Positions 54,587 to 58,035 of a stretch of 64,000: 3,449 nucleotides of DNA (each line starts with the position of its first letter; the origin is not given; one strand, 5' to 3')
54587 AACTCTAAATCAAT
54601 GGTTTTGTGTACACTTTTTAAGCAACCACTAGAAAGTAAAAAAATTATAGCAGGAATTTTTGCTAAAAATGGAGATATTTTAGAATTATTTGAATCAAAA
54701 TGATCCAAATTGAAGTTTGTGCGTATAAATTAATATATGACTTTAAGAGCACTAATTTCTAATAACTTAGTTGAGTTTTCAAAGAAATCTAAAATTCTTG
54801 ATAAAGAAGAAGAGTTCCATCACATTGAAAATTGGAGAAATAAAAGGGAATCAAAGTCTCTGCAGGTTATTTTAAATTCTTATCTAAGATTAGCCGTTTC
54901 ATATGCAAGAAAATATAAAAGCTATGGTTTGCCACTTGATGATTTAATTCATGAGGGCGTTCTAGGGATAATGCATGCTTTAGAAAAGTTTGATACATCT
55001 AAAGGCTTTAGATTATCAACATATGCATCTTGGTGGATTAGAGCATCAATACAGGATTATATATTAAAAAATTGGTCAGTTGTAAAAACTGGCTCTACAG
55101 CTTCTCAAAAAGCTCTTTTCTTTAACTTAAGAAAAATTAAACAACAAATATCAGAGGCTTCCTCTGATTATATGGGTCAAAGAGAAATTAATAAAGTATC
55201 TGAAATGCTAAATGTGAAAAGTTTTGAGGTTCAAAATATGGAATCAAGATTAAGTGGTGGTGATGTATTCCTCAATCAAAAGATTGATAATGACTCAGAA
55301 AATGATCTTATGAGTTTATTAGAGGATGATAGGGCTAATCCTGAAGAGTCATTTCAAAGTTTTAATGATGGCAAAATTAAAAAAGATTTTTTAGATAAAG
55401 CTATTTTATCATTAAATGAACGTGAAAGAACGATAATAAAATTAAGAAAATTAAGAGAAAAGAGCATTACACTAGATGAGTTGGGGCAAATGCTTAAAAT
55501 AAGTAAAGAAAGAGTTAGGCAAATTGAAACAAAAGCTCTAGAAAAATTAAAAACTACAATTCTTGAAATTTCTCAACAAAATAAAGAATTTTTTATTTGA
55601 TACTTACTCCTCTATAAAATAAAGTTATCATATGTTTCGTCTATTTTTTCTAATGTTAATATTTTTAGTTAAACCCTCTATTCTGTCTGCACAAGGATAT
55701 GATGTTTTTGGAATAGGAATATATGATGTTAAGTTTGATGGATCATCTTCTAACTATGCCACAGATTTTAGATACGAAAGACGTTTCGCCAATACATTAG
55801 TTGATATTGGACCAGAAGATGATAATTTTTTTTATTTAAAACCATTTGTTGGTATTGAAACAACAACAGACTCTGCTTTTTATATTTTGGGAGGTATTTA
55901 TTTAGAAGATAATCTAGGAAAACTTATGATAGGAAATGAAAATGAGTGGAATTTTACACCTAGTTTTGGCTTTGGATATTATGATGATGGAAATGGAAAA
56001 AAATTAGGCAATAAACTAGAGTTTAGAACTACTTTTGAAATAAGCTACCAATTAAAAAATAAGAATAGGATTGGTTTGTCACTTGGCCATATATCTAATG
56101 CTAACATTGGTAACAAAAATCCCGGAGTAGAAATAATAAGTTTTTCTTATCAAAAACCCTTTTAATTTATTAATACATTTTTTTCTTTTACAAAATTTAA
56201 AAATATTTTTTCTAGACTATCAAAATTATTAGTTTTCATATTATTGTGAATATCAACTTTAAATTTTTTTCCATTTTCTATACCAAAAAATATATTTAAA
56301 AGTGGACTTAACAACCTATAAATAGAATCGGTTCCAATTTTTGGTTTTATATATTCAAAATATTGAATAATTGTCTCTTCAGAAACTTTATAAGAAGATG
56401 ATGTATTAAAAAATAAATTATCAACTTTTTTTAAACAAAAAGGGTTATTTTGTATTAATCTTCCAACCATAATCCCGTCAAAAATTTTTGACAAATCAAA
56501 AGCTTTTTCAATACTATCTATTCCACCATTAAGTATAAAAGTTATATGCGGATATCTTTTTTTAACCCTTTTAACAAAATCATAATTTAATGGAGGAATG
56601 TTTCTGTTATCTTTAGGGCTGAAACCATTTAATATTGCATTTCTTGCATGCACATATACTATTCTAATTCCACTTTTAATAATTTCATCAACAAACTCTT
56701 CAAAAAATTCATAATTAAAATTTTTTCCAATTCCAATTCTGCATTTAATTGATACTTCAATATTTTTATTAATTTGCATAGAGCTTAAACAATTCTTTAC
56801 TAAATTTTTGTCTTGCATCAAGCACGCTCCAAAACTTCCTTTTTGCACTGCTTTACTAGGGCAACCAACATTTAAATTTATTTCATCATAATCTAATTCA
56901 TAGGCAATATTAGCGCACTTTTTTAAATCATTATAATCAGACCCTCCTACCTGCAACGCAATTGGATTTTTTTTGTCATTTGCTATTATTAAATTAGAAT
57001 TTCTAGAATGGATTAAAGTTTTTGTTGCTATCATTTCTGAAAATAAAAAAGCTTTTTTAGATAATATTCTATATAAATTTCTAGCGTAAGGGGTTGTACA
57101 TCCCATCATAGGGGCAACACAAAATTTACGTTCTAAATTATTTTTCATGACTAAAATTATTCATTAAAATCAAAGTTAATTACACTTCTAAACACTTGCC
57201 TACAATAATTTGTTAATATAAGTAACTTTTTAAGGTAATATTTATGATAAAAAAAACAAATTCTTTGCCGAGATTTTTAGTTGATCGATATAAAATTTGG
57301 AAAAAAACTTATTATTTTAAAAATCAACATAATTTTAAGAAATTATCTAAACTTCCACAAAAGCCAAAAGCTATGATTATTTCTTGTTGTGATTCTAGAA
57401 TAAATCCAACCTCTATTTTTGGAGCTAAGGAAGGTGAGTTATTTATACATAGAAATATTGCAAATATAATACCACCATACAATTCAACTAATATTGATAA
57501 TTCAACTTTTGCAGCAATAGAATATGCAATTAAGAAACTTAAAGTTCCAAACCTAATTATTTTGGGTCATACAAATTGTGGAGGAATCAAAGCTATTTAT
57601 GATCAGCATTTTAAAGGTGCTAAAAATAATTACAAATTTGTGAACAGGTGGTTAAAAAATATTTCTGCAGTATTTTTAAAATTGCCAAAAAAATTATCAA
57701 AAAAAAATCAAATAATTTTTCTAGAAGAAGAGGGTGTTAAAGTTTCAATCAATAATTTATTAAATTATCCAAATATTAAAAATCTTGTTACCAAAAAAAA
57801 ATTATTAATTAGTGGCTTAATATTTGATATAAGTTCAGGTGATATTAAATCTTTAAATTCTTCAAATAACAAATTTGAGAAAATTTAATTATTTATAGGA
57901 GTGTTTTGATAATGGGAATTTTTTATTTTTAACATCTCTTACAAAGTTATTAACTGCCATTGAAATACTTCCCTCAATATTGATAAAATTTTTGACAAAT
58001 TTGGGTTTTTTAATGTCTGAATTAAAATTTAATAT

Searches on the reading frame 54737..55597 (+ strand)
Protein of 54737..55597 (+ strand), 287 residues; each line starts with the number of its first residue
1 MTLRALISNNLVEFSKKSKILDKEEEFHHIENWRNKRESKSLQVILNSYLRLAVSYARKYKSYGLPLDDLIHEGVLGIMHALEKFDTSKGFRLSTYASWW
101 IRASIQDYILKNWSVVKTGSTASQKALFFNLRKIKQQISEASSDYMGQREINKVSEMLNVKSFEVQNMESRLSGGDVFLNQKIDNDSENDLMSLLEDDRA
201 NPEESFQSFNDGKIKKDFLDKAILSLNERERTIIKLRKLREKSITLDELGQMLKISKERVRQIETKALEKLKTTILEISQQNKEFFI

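Call 3: search_protein_families(library=pfam, proteins=[window:54737-55597:+], max_evalue=1)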
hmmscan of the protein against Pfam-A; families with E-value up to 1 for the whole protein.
window:54737-55597:+ (287 aa): 10 families
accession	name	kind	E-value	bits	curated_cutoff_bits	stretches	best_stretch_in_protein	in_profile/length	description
PF04542.20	Sigma70_r2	-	7e-19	67.8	24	1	47-113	3-69/71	Sigma-70 region 2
PF04545.22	Sigma70_r4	-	3.8e-16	58.8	24.1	1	222-272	1-49/50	Sigma-70, region 4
PF13413.12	HTH_25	-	0.0052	17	24.6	1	236-273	2-40/62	Helix-turn-helix domain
PF10437.14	Lip_prot_lig_C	-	0.025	15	24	1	141-195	33-85/85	Bacterial lipoate protein ligase C-terminus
PF10386.15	DUF2441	-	0.046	14.2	25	1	177-234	6-62/141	Protein of unknown function (DUF2441)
PF02271.21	UCR_14kD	-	0.06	13.8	27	1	48-86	9-46/100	Ubiquinol-cytochrome C reductase complex 14kD subunit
PF01381.28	HTH_3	-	0.1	13.1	23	1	236-265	1-31/55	Helix-turn-helix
PF04539.22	Sigma70_r3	-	0.12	12.9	25.3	0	177-204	48-76/78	Sigma-70 region 3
PF08279.18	HTH_11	-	0.15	12.4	25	1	229-261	1-33/55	HTH domain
PF08281.18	Sigma70_r4_2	-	0.15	12.2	25.7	1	219-263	4-46/54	Sigma-70, region 4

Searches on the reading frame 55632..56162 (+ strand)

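Call 3: search_protein_families(library=pfam, proteins=[window:55632-56162:+], max_evalue=1)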
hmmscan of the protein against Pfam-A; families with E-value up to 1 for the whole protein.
window:55632-56162:+ (177 aa): 1 family
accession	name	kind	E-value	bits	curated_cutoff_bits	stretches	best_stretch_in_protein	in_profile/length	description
PF09411.16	PagL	-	3.6e-15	56.7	23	1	103-174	58-134/136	Lipid A 3-O-deacylase (PagL)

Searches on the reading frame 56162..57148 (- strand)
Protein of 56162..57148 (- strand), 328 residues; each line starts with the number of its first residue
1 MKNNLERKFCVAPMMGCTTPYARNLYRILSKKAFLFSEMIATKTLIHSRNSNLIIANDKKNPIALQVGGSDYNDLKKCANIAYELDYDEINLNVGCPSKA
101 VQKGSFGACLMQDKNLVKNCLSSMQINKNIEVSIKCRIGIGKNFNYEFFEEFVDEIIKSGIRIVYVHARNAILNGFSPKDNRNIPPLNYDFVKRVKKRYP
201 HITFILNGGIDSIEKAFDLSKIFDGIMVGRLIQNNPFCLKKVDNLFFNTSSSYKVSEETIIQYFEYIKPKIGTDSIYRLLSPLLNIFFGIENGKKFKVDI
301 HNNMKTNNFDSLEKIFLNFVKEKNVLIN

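Call 68: search_protein_families(library=pfam, proteins=[window:56162-57148:-], max_evalue=0.00001)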
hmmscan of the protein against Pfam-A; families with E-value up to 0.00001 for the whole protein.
window:56162-57148:- (328 aa): 1 family
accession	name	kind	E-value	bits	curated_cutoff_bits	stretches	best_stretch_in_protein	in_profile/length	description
PF01207.24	Dus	-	9.4e-59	199.5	20.4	1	11-305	2-294/311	Dihydrouridine synthase (Dus)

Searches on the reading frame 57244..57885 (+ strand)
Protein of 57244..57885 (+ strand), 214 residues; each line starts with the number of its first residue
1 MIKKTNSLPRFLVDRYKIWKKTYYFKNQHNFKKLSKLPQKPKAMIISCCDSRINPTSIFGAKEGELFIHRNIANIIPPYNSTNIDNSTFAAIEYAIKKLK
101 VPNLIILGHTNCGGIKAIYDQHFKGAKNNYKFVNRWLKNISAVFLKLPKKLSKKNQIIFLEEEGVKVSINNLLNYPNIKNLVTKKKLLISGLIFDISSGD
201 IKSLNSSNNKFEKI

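Call 68: search_protein_families(library=pfam, proteins=[window:57244-57885:+], max_evalue=0.00001)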
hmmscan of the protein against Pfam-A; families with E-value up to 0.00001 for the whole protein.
window:57244-57885:+ (214 aa): 1 family
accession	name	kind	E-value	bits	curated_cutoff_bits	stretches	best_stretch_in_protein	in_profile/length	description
PF00484.24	Pro_CA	-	2.8e-43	148.3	25.7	1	43-200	1-155/156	Carbonic anhydrase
